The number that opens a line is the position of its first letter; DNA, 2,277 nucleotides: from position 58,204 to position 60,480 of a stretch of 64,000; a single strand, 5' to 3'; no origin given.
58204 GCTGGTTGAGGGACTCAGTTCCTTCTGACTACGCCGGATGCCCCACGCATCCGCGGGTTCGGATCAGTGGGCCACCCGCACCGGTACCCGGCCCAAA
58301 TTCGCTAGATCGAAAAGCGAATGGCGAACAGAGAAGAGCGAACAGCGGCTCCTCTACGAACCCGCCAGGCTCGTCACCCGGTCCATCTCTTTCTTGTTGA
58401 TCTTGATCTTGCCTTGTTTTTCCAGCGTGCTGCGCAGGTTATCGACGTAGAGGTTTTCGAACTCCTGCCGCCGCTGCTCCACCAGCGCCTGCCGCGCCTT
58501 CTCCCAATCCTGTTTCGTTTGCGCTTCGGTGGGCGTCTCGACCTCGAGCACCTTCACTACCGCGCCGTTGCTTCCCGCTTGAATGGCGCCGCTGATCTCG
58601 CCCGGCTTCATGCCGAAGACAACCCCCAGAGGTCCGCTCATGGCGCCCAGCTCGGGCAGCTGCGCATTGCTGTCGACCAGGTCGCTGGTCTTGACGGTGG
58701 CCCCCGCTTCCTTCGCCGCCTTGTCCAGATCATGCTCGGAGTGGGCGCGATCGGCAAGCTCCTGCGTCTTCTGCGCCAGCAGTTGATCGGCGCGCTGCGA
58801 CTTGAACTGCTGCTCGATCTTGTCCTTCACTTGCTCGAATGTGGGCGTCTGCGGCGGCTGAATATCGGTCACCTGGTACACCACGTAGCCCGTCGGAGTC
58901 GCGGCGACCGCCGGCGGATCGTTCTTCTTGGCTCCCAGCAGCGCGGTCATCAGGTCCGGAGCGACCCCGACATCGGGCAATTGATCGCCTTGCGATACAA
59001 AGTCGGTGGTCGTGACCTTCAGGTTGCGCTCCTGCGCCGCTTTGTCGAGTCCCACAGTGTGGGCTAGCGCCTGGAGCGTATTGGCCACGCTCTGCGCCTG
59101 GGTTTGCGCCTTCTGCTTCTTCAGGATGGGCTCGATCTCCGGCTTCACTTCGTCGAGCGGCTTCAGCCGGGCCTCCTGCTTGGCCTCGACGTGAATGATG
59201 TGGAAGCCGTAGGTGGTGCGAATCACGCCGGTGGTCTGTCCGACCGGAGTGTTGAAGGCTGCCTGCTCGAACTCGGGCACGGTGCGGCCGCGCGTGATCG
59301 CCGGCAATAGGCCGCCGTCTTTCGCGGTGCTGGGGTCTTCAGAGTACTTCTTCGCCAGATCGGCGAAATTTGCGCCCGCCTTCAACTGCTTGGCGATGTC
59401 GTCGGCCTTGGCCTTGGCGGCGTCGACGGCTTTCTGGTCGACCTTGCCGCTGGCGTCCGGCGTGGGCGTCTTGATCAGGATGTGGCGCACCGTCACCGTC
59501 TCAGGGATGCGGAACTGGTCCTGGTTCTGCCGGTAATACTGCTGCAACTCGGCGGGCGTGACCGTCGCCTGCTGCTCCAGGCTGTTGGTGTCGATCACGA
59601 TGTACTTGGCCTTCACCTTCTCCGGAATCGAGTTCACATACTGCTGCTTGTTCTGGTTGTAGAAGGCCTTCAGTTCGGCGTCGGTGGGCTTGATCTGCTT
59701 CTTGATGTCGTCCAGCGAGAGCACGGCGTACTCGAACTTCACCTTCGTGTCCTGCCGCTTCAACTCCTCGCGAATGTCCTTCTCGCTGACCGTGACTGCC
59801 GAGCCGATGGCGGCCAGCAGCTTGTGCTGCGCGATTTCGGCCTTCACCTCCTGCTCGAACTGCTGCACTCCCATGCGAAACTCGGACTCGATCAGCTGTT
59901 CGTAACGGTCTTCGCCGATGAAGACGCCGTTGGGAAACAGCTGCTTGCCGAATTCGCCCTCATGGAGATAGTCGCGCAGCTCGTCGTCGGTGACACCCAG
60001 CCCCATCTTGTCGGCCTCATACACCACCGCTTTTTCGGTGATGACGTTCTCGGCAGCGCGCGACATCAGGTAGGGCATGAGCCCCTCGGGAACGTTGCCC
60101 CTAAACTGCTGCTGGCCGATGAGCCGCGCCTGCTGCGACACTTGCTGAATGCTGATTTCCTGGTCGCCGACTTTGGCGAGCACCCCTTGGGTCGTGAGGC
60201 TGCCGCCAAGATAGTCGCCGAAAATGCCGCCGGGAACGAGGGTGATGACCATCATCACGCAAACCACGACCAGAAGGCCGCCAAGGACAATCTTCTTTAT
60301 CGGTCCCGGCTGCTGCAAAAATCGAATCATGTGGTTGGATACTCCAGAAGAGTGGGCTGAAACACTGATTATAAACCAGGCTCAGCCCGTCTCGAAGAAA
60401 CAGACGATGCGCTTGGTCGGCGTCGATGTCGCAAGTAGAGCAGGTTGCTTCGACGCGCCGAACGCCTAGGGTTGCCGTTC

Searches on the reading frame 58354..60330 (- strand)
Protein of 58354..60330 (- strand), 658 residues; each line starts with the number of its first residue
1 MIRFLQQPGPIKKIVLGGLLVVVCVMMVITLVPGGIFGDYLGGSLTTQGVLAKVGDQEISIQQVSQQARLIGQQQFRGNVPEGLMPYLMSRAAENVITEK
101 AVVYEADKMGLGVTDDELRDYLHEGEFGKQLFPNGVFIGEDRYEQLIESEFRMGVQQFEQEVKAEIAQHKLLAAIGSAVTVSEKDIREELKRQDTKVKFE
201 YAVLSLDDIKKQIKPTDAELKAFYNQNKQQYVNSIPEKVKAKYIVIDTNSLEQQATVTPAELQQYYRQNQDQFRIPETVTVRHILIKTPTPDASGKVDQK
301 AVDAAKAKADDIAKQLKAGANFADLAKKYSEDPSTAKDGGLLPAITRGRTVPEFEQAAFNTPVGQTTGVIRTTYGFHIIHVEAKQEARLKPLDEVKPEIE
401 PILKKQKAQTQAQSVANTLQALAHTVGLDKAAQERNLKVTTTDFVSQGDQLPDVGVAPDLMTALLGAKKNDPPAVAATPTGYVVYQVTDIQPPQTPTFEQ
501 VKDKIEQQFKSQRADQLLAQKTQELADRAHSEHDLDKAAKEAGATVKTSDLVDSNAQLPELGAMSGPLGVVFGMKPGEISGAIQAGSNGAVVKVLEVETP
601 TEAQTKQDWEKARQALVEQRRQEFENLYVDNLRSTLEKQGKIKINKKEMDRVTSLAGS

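Call 50: search_protein_families(library=pfam, proteins=[window:58354-60330:-], max_evalue=0.001)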
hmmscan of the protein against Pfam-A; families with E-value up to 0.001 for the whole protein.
window:58354-60330:- (658 aa): 5 families
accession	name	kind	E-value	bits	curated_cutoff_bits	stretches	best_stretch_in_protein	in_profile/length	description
PF13145.12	Rotamase_2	-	2.4e-38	132.1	27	3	257-397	1-121/121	PPIC-type PPIASE domain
PF13616.12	Rotamase_3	-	1e-29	103.9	22.5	1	265-384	6-115/116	PPIC-type PPIASE domain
PF00639.27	Rotamase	-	3.4e-27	95.7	21.7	1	283-382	1-96/97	PPIC-type PPIASE domain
PF13624.11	SurA_N_3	-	2.3e-16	60.5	27.2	1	20-171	14-161/162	SurA-like N-terminal domain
PF13623.11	SurA_N_2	-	1.9e-11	44.5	28.5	1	17-137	9-136/145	SurA-like N-terminal domain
